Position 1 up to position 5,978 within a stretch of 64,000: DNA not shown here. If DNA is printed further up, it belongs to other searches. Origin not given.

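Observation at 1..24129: Tandem giant lipoprotein locus: one 18.1-kb ORF plus a paralog of at least 5.8 kb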

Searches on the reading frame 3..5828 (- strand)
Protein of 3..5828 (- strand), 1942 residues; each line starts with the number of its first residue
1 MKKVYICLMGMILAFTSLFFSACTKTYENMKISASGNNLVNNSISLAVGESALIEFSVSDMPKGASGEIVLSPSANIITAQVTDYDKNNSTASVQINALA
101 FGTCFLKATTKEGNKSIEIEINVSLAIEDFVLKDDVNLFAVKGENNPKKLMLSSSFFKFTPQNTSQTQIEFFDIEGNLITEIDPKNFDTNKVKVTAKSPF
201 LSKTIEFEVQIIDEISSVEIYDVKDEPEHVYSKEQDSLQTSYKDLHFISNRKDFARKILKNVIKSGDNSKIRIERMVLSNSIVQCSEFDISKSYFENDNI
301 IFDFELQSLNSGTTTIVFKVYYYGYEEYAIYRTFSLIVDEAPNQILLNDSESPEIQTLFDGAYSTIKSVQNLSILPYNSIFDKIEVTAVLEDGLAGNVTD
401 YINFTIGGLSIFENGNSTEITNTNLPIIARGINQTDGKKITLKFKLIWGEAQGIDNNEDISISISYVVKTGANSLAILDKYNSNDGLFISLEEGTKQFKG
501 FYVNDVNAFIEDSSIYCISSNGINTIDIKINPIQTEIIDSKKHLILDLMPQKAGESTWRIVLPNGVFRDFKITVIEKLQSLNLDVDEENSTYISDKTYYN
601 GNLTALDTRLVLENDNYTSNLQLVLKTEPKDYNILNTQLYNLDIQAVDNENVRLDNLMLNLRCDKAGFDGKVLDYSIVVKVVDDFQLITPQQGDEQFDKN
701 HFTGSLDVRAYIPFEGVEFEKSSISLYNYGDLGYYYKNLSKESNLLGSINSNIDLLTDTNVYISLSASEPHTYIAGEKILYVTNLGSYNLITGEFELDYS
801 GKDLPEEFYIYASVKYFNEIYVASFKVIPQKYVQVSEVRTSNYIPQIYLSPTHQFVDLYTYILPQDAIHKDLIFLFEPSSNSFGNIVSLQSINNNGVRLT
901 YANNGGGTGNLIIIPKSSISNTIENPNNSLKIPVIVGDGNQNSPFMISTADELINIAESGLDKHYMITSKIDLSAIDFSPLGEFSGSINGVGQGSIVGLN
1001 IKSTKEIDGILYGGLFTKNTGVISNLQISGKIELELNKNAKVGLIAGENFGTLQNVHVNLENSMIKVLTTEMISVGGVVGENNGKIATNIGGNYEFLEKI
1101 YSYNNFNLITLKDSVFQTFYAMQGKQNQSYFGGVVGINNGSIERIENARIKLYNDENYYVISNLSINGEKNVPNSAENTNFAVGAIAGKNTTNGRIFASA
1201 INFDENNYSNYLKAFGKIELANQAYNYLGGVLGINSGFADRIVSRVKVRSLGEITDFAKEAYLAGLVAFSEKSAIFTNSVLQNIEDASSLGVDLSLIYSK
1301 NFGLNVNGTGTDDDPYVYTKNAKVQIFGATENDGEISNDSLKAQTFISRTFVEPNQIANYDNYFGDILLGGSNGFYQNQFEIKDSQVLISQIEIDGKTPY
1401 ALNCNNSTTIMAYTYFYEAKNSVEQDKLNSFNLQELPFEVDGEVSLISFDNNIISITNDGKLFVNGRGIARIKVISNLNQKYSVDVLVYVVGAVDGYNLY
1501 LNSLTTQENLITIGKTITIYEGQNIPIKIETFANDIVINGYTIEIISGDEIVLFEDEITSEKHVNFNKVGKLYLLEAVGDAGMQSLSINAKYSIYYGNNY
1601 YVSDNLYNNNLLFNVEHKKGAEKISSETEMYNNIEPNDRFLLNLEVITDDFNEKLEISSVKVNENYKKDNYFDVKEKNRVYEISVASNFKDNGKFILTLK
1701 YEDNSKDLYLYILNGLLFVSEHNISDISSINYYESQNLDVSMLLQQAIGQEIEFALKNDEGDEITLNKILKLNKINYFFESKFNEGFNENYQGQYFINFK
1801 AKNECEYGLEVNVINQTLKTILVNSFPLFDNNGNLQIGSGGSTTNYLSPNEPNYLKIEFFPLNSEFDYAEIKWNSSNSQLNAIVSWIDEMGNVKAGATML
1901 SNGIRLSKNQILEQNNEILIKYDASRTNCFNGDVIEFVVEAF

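Call 8: search_protein_families(library=pfam, proteins=[window:3-5828:-], max_evalue=0.01)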
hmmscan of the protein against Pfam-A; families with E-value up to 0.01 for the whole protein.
window:3-5828:- (1942 aa): 0 families
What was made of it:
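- On GLUG motif family (Pfam PF07581): Whole-protein scans find nothing (call 8).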

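Call 12: search_protein_families(library=ncbifam, proteins=[window:3-5828:-], max_evalue=0.01)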
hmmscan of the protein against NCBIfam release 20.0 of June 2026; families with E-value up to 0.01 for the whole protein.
window:3-5828:- (1942 aa): 0 families

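Call 25: find_related_loci(query=window:3-5828:-, collection=genome_contigs, flank=10000)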
Query window:3-5828:- (1942 aa) in genome_contigs; peptide patterns used: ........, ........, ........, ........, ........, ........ (x = any residue, [..] = any of these).
57 stretches matched a pattern, but none encodes a relative of the query by tblastn (E <= 1e-3).

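Call 53: find_related_loci(query=window:3-5828:-, collection=metagenome_contigs, flank=10000)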
Query window:3-5828:- (1942 aa) in metagenome_contigs; peptide patterns used: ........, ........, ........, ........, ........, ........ (x = any residue, [..] = any of these).
86 stretches matched a pattern, but none encodes a relative of the query by tblastn (E <= 1e-3).
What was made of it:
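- Tried and rejected: Searches of genome_contigs and metagenome_contigs with exact peptide patterns from g2 found nothing (calls 25, 53).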

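Call 82: find_homologous_proteins(query=window:3-5828:-, max_evalue=0.00001)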
Query window:3-5828:- (1942 aa): 4 proteins with E <= 0.00001 among 8000 candidates.
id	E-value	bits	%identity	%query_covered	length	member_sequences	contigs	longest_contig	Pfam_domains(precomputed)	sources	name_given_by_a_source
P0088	0.0e+0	4227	100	100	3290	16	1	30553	-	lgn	-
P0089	0.0e+0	2902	69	97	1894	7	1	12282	-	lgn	-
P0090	0.0e+0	1823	48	100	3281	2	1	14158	-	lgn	-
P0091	0.0e+0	1373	41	100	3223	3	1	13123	PF07581.18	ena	-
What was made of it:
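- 1..5828 (-): g2: first 1,942 of 3,290 codons of the paralogous lipoprotein (signal peptide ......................|C, Cys23); the rest lies beyond the left edge. The full-length protein P0088 matches at 100% identity and 100% coverage (call 82).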

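Call 83: find_encoding_contigs(protein=P0088, flank=10000, max_places=4)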
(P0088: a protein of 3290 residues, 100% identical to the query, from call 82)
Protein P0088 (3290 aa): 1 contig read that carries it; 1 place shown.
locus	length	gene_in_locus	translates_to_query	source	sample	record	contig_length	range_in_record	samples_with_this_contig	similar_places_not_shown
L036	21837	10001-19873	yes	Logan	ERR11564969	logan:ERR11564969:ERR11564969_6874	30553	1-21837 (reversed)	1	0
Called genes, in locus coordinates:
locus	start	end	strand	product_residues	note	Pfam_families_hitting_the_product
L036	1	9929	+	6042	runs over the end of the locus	-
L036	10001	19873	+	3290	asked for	-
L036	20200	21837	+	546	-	?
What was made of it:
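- Checked: The full gene is 9.87 kb (3,290 aa; calls 82, 83).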

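Call 86: search_protein_families(library=pfam, proteins=[P0088, P0090, P0091], max_evalue=0.01)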
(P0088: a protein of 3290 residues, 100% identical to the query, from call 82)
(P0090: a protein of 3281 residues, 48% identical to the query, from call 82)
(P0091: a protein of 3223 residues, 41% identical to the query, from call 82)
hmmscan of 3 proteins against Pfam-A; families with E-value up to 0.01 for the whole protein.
P0088 (3290 aa): 0 families

P0090 (3281 aa): 0 families

P0091 (3223 aa): 1 family
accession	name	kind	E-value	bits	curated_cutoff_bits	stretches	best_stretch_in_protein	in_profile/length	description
PF07581.17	Glug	-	1.7e-08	34.7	20.5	0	1214-1232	2-21/28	The GLUG motif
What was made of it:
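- On GLUG motif family (Pfam PF07581): The g2 ortholog P0091 scores 34.7 bits (call 86), so the wider family touches PF07581 but this protein does not pass.
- On Zinc metalloprotease IgA1 protease / Zmp (M26): No peptidase hit (calls 8, 86).
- Closest known: GLUG-motif beta-helix domains. Same: A g2 ortholog passes the Pfam threshold (34.7 bits; call 86).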
